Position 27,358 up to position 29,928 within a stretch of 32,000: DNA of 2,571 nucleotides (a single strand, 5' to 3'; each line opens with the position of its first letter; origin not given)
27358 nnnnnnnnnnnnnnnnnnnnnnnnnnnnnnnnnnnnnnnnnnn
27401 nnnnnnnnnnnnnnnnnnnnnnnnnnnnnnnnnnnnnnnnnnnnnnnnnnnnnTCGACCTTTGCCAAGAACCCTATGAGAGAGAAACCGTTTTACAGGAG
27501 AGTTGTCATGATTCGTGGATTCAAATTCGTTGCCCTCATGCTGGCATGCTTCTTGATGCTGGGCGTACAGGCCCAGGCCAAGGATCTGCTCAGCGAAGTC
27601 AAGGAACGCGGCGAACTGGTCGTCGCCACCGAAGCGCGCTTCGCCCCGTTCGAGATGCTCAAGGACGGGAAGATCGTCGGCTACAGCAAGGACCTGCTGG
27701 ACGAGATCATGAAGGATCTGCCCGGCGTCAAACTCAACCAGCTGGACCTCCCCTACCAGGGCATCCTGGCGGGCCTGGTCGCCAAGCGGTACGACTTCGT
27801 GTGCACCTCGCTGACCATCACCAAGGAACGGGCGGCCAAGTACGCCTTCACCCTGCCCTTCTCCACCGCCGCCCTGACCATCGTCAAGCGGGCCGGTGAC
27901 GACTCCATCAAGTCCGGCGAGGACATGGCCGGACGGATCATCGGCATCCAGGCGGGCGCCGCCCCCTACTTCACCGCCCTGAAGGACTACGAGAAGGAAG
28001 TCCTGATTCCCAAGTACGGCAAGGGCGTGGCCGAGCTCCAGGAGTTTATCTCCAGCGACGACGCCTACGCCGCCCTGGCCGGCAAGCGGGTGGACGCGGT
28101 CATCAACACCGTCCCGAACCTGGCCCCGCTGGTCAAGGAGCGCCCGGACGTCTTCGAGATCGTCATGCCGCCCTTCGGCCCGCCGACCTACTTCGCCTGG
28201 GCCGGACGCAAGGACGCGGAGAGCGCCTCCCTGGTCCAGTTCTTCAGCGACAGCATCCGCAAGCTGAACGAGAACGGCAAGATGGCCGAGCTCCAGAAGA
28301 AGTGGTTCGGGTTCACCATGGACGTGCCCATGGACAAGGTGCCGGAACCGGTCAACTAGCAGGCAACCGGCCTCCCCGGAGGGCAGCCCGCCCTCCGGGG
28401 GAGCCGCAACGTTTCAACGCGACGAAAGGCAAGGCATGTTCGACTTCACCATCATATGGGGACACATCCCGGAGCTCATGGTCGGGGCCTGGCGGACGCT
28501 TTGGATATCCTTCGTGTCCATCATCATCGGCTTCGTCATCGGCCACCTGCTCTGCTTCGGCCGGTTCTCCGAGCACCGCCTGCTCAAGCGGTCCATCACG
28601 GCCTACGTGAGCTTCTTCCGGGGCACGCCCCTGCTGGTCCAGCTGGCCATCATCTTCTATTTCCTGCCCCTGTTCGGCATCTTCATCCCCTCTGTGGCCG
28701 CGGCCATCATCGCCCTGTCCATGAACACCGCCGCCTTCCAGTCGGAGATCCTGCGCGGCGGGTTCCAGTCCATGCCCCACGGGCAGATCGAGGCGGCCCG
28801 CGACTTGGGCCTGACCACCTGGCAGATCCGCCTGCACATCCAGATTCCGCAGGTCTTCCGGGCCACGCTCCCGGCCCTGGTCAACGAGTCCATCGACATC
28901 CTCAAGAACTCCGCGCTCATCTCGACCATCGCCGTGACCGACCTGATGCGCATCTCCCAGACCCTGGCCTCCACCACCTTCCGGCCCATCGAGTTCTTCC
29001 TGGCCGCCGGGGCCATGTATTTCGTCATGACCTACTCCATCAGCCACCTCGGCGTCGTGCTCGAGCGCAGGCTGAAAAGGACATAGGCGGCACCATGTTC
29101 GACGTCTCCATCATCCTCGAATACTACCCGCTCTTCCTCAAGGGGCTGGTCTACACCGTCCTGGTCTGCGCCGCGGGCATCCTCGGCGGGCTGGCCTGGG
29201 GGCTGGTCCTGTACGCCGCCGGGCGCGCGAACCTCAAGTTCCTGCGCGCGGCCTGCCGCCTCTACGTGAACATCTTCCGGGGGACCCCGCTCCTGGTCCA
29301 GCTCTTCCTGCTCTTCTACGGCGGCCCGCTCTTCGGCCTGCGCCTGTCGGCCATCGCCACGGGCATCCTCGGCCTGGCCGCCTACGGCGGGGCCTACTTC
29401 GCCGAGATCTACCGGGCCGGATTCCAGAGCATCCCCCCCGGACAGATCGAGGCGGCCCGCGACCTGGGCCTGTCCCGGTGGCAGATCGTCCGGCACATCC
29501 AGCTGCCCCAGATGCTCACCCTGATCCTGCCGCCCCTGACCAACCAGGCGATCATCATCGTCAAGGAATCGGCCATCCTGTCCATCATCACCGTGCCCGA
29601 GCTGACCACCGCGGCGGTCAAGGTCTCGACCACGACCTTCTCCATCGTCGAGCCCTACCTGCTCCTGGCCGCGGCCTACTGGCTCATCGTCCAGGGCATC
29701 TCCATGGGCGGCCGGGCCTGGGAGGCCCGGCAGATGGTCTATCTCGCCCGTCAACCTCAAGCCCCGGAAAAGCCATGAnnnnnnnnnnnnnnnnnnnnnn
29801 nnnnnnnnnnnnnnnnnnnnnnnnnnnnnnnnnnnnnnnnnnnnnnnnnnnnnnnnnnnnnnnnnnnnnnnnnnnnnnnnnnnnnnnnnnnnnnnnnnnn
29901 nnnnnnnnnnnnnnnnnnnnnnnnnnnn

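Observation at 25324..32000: Creatinase physically linked to transporters, a LysR regulator and the urease accessory gene ureD: a candidate creatine-to-ammonia module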

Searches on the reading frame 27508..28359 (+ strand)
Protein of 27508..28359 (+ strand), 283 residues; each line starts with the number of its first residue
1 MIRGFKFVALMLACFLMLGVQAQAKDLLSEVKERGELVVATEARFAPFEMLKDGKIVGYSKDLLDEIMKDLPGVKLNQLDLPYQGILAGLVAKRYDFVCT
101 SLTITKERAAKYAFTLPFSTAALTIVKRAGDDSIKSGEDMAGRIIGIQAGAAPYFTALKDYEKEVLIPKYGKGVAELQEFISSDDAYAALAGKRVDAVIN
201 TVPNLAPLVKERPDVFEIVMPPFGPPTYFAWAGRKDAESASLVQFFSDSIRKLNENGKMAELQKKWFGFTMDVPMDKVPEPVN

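Call 6: search_protein_families(library=pfam, proteins=[window:27508-28359:+])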
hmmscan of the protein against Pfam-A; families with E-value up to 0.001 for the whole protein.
window:27508-28359:+ (283 aa): 2 families
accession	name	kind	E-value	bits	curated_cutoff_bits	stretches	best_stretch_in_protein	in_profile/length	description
PF00497.25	SBP_bac_3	-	1.7e-27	96.2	26.4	1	37-268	1-131/132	Bacterial extracellular solute-binding proteins, family 3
PF10613.14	Lig_chan-Glu_bd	-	1.7e-07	31.8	30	1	82-128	66-112/115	Ligated ion channel L-glutamate- and glycine-binding site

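Call 7: search_protein_families(library=ncbifam, proteins=[window:27508-28359:+])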
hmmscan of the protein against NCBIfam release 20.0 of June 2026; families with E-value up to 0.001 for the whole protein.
window:27508-28359:+ (283 aa): 14 families
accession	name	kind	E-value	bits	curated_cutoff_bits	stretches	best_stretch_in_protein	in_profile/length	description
NF008426.0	PRK11260.1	equivalog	1.9e-29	102.7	312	1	11-269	14-262/266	cystine ABC transporter substrate-binding protein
NF007029.0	PRK09495.1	equivalog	1.5e-28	100.2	303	1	28-269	18-245/248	glutamine ABC transporter substrate-binding protein GlnH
TIGR01096.1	3A0103s03R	subfamily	4.8e-26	91.8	256.35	1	12-267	4-250/250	lysine/arginine/ornithine ABC transporter substrate-binding protein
TIGR02995.1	ectoine_ehuB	equivalog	9.2e-16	57.9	190.9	1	14-265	10-258/275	ectoine/hydroxyectoine ABC transporter substrate-binding protein EhuB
NF008112.0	PRK10859.1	equivalog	8.6e-13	47.5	354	1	7-270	13-268/483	membrane-bound lytic murein transglycosylase MltF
NF008885.0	PRK11917.1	equivalog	1.7e-11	44.2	373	1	10-266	12-257/259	bifunctional adhesin/ABC transporter aspartate/glutamate-binding protein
NF041765.1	ArtJ_Ecoli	equivalog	2.7e-11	43.6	510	1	38-267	24-241/243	arginine ABC transporter substrate-binding protein ArtJ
NF011965.0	PRK15437.1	equivalog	3.3e-10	40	459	1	36-199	27-181/260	histidine ABC transporter substrate-binding protein HisJ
NF041764.1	ArtI_Ecoli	equivalog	8.4e-10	38.4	522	1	38-267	24-241/243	arginine ABC transporter substrate-binding protein ArtI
NF052427.1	StpK7MSMEG_1200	equivalog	1e-09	37.5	900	1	21-204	348-526/601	serine/threonine protein kinase StpK7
NF011583.0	PRK15007.1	subfamily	1.2e-09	37.9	358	1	38-214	24-187/243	arginine ABC transporter substrate-binding protein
NF011586.0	PRK15010.1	equivalog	6.9e-09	35.6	440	1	11-270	5-256/260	lysine/arginine/ornithine ABC transporter substrate-binding protein ArgT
NF008063.0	PRK10797.1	subfamily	6.2e-07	28.9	375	1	22-267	27-270/302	glutamate/aspartate ABC transporter substrate-binding protein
TIGR01728.1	SsuA_fam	subfamily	0.00031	20.1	163.5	1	121-212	83-168/290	aliphatic sulfonate ABC transporter substrate-binding protein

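Call 9: search_solved_structures(query=window:27508-28359:+, max_evalue=0.00001)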
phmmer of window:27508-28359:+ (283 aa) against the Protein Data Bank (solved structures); distinct sequences matched with E-value up to 0.00001: 80 (the best 60 are shown).
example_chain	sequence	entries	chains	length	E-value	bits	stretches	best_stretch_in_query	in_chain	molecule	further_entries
6h30_A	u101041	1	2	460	6.3e-31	110.7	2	37-265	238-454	Glutamine ABC transporter permease and substrate binding protein protein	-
4zv1_A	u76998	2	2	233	1e-24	90.4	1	34-268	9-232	AncQR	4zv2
6svf_A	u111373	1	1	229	1.3e-24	90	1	28-268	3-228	Amino acid ABC transporter, periplasmic amino acid-binding protein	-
2pvu_A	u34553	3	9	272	2.5e-22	82.5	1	35-269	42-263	ArtJ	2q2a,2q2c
4prs_A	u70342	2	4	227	5.9e-22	81.3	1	28-267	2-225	ABC-type transporter, periplasmic subunit family 3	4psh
5t0w_A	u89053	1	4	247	3.1e-21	78.9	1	26-267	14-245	AncCDT-1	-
5tuj_C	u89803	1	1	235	5.8e-21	78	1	26-267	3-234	Ancestral protein CDT-Anc1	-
8hnj_A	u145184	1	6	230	6.1e-21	78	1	37-269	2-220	Glutamine ABC transporter, periplasmic glutamine-binding protein GlnH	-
1ggg_A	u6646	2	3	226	6.9e-21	77.8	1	36-269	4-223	GLUTAMINE BINDING PROTEIN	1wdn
6ggv_A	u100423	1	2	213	1.4e-20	76.8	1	28-251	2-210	Amino acid ABC transporter, periplasmic amino acid-binding protein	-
6ggp_A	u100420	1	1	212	1.7e-20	76.5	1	28-216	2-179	Amino acid ABC transporter, periplasmic amino acid-binding protein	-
4f3p_A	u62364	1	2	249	2.7e-20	75.8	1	35-269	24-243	Glutamine-binding periplasmic protein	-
8eyz_A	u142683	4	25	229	4.6e-20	75.1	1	36-269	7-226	Amino acid ABC transporter substrate-binding protein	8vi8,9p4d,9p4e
6q3u_A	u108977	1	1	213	9.7e-20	74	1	28-251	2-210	Amino acid ABC transporter, periplasmic amino acid-binding protein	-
4g4p_A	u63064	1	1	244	1e-15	60.9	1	33-261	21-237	Amino acid ABC transporter, amino acid-binding/permease protein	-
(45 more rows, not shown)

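Call 38: find_related_loci(query=A1, collection=metagenome_contigs, flank=10000)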
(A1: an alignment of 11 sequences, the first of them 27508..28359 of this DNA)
Query A1 (283 aa) in metagenome_contigs; peptide patterns used: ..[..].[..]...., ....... (x = any residue, [..] = any of these).
258 stretches matched a pattern; 132 encode a relative of the query (tblastn E <= 1e-3); the best 80 are kept; 80 distinct loci.
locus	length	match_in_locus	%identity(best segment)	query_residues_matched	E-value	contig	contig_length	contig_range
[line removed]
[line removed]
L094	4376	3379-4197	65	10-283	5e-121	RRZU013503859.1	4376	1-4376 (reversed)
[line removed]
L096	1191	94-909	65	10-283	8e-130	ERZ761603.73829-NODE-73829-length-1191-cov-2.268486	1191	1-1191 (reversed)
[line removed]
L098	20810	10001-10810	68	10-283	3e-118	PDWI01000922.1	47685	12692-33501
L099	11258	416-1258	64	5-283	5e-118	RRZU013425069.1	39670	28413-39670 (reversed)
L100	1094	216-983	67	26-283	7e-128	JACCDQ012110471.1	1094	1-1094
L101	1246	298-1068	64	26-283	2e-126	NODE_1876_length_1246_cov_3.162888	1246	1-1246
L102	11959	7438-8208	66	26-283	5e-115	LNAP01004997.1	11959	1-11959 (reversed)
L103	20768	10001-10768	67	26-283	1e-114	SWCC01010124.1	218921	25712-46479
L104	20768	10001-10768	67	26-283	7e-115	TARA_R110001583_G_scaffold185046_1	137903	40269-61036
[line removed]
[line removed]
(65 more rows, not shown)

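Call 68: search_dna_similar(query=window:27508-28359:+, collection=plasmids, mode=protein, max_evalue=1e-40, max_rows=15)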
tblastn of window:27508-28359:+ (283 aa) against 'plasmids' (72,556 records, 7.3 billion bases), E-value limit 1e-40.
Records with a match: 540; places in all: 545; records where one place covers at least 80% of the query: 537.
Best place of each record, by identity: 60-80% 265; <60% 275.
By first word of the organism name: Klebsiella 275; Rhizobium 105; Ralstonia 99; Raoultella 11; Paraburkholderia 9; Azospirillum 5; Caballeronia 4; Paracoccus 4; Mesorhizobium 3; Burkholderia 3; and 16 more.
By predicted mobility (MOB-suite, as given by PLSDB): non-mobilizable 222; conjugative 182; mobilizable 136.
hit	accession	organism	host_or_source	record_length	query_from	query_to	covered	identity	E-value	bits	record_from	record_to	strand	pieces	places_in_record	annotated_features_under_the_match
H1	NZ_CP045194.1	Klebsiella pneumoniae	Homo sapiens,rectum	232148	9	283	97%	60.4%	3e-98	322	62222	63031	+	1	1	transporter substrate-binding domain-containing protein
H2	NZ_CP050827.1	Klebsiella pneumoniae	milk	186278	9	283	97%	60.0%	6e-98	321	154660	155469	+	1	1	transporter substrate-binding domain-containing protein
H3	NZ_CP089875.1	Klebsiella pneumoniae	Milk,pure culture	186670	9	283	97%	60.0%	6e-98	321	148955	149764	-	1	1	transporter substrate-binding domain-containing protein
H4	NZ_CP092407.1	Klebsiella pneumoniae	Bovine,assembly,Mastitis-milk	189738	9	283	97%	60.0%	6e-98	321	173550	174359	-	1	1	transporter substrate-binding domain-containing protein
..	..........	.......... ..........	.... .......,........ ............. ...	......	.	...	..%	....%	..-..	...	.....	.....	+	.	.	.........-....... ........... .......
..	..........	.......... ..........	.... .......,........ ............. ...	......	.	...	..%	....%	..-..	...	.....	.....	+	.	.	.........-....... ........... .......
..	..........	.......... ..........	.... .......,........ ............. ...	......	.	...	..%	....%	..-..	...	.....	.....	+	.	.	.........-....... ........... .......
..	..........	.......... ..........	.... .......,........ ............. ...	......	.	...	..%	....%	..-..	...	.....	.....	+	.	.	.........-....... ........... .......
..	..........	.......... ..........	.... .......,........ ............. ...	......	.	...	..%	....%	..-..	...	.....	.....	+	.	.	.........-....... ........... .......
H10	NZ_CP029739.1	Klebsiella pneumoniae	-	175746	9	283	97%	60.0%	1e-97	320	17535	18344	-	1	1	transporter substrate-binding domain-containing protein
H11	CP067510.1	Klebsiella pneumoniae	Homo sapiens,other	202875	9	283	97%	60.0%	1e-97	320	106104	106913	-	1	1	transporter substrate-binding domain-containing protein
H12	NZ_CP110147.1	Klebsiella pneumoniae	chicken,chicken meat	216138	9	283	97%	60.0%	1e-97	320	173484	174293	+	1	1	transporter substrate-binding domain-containing protein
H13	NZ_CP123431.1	Klebsiella pneumoniae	pig feed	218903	9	283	97%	60.0%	1e-97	320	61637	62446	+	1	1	transporter substrate-binding domain-containing protein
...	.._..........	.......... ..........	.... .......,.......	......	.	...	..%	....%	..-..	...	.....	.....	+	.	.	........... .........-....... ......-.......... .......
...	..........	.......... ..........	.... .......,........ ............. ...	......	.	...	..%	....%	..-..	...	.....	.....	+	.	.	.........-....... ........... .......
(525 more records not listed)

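Call 69: get_annotated_region(hit=H1, flank=10000)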
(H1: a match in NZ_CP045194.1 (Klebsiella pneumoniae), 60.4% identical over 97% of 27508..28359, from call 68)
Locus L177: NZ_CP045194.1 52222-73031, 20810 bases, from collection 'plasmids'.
description: Klebsiella pneumoniae strain YML0508 plasmid pYML0508_1, complete sequence
organism: Klebsiella pneumoniae (NCBI taxid 573)
taxonomy: Bacteria; Pseudomonadota; Gammaproteobacteria; Enterobacterales; Enterobacteriaceae; Klebsiella; Klebsiella pneumoniae
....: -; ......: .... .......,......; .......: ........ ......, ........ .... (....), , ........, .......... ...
typing (MOB-suite, as given by PLSDB): non-mobilizable; replicon IncFIB,IncU
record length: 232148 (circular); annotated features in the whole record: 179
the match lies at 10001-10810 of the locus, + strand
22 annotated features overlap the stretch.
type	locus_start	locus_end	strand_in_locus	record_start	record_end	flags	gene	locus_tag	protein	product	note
CDS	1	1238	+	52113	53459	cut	-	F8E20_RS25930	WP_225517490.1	ThiF family adenylyltransferase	-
CDS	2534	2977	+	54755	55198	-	-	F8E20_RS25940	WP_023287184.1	antitoxin Xre/MbcA/ParS toxin-binding domain-containing protein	-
CDS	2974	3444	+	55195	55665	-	-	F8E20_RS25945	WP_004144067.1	RES family NAD+ phosphorylase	-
CDS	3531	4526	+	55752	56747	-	-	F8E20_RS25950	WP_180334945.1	IS5 family transposase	-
CDS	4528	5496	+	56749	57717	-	-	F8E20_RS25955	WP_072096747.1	IS5 family transposase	-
CDS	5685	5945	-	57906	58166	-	-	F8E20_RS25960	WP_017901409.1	hypothetical protein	-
CDS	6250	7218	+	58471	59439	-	-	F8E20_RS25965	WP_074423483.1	IS5 family transposase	-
CDS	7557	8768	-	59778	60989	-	-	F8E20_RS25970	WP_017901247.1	M24 family metallopeptidase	-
CDS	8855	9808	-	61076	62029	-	-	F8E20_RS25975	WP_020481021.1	LysR substrate-binding domain-containing protein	-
CDS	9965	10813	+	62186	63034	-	-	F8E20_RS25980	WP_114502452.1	transporter substrate-binding domain-containing protein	-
CDS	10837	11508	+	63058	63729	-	-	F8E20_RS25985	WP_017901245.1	amino acid ABC transporter permease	GO:0006865 - amino acid transport [Evidence IEA]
CDS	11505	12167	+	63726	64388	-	-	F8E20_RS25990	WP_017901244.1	amino acid ABC transporter permease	GO:0006865 - amino acid transport [Evidence IEA]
CDS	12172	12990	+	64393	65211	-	-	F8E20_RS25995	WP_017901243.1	amino acid ABC transporter ATP-binding protein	-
CDS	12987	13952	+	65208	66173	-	-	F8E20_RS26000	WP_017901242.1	DMT family transporter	GO:0055085 - transmembrane transport [Evidence IEA]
CDS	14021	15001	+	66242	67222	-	-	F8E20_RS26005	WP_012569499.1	IS5-like element ISKpn26 family transposase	GO:0006313 - DNA transposition [Evidence IEA]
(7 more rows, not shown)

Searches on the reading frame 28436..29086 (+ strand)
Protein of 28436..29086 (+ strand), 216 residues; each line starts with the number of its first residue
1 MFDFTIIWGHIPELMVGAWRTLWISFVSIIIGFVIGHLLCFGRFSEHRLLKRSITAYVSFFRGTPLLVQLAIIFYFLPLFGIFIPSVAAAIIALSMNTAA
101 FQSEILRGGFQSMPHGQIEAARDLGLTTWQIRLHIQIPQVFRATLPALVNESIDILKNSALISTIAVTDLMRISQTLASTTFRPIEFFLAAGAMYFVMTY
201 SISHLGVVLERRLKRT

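Call 6: search_protein_families(library=pfam, proteins=[window:28436-29086:+])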
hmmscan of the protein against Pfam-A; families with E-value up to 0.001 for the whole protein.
window:28436-29086:+ (216 aa): 1 family
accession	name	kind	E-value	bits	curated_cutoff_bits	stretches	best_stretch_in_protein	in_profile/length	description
PF00528.27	BPD_transp_1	-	1.3e-22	80.8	26.4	1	29-214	2-183/184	Binding-protein-dependent transport system inner membrane component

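Call 7: search_protein_families(library=ncbifam, proteins=[window:28436-29086:+])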
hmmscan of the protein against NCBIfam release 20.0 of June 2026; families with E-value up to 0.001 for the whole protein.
window:28436-29086:+ (216 aa): 15 families
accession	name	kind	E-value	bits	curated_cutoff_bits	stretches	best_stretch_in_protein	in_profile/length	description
NF011680.0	PRK15100.1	equivalog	5e-49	167.1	300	1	7-215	8-216/222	cystine ABC transporter permease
TIGR03004.1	ectoine_ehuC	equivalog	3.2e-45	154.6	196.95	1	10-215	3-208/214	ectoine/hydroxyectoine ABC transporter permease subunit EhuC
TIGR03003.1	ectoine_ehuD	equivalog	1.9e-41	142.3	205.2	1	3-212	2-211/212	ectoine/hydroxyectoine ABC transporter permease subunit EhuD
NF007028.0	PRK09494.1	equivalog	2.3e-41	142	303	1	2-214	3-217/219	glutamine ABC transporter permease GlnP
NF011651.0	PRK15069.1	subfamily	2.5e-35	121.9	306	1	16-212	21-227/237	histidine ABC transporter permease HisM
NF008336.0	PRK11122.1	equivalog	7.6e-31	107.5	248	1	9-211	3-213/222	arginine ABC transporter permease ArtM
NF011687.0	PRK15107.1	equivalog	7.9e-31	107.7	318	1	2-212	4-222/224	glutamate/aspartate ABC transporter permease GltK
NF008337.0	PRK11123.1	equivalog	1.5e-30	106.4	277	1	87-201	104-218/238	arginine ABC transporter permease ArtQ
TIGR01726.1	HEQRo_perm_3TM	subfamily_domain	8.4e-29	100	42.2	1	11-108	2-99/99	ABC transporter permease subunit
NF011714.0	PRK15135.1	subfamily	1.6e-28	100.1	319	1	9-213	4-219/228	histidine ABC transporter permease HisQ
NF008049.0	PRK10782.1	subfamily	6.7e-14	52.1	212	1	14-171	9-173/217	methionine ABC transporter permease MetI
TIGR01097.1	PhnE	equivalog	4.5e-10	39.4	216.7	1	7-145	50-185/252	phosphonate ABC transporter, permease protein PhnE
TIGR02141.1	modB_ABC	equivalog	0.0003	20.5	182.6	1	27-149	13-142/208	molybdate ABC transporter permease subunit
TIGR01581.1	Mo_ABC_porter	hypoth_equivalog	0.00066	19.2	210.3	0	63-149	75-165/225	ABC transporter permease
NF011624.0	PRK15050.1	equivalog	0.00097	18.3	247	0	19-140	76-214/297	2-aminoethylphosphonate ABC transporter permease subunit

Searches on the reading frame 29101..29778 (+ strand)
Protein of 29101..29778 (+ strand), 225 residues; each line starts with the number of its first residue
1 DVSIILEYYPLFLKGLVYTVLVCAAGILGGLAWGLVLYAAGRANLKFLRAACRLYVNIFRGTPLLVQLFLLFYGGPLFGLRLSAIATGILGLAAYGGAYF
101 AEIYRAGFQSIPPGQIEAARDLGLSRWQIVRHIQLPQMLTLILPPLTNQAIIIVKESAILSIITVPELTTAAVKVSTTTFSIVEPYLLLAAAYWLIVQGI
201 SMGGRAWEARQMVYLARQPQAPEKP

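Call 6: search_protein_families(library=pfam, proteins=[window:29101-29778:+])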
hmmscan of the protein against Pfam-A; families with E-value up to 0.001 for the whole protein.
window:29101-29778:+ (225 aa): 1 family
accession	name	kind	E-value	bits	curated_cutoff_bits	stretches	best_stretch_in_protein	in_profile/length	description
PF00528.27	BPD_transp_1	-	1.8e-23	83.7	26.4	1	38-197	9-168/184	Binding-protein-dependent transport system inner membrane component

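Call 7: search_protein_families(library=ncbifam, proteins=[window:29101-29778:+])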
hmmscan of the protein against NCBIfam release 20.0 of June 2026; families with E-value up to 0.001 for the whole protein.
window:29101-29778:+ (225 aa): 13 families
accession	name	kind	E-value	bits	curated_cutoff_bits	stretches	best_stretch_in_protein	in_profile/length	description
NF011680.0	PRK15100.1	equivalog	2.3e-44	151.9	300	1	3-208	6-211/222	cystine ABC transporter permease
TIGR03004.1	ectoine_ehuC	equivalog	6.3e-41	140.6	196.95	1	7-209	2-204/214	ectoine/hydroxyectoine ABC transporter permease subunit EhuC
TIGR03003.1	ectoine_ehuD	equivalog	1.1e-39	136.6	205.2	1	8-198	9-198/212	ectoine/hydroxyectoine ABC transporter permease subunit EhuD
NF007028.0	PRK09494.1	equivalog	4e-34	118.4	303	1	1-210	4-215/219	glutamine ABC transporter permease GlnP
TIGR01726.1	HEQRo_perm_3TM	subfamily_domain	5.1e-27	94.3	42.2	1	9-106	2-99/99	ABC transporter permease subunit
NF011651.0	PRK15069.1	subfamily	2.3e-24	86.1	306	1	13-217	20-234/237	histidine ABC transporter permease HisM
NF011687.0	PRK15107.1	equivalog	1.3e-21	77.5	318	1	2-201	6-213/224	glutamate/aspartate ABC transporter permease GltK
NF008336.0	PRK11122.1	equivalog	1.5e-21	77.1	248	1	6-200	2-203/222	arginine ABC transporter permease ArtM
NF008337.0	PRK11123.1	equivalog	6e-21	75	277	1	81-197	100-215/238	arginine ABC transporter permease ArtQ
NF011714.0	PRK15135.1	subfamily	1.4e-19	70.9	319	1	8-210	5-217/228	histidine ABC transporter permease HisQ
NF008049.0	PRK10782.1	subfamily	3.7e-08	33.3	212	1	16-162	17-166/217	methionine ABC transporter permease MetI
TIGR01097.1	PhnE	equivalog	4.1e-08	33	216.7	1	7-163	52-205/252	phosphonate ABC transporter, permease protein PhnE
NF011624.0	PRK15050.1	equivalog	8.6e-05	21.8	247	1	106-195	182-269/297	2-aminoethylphosphonate ABC transporter permease subunit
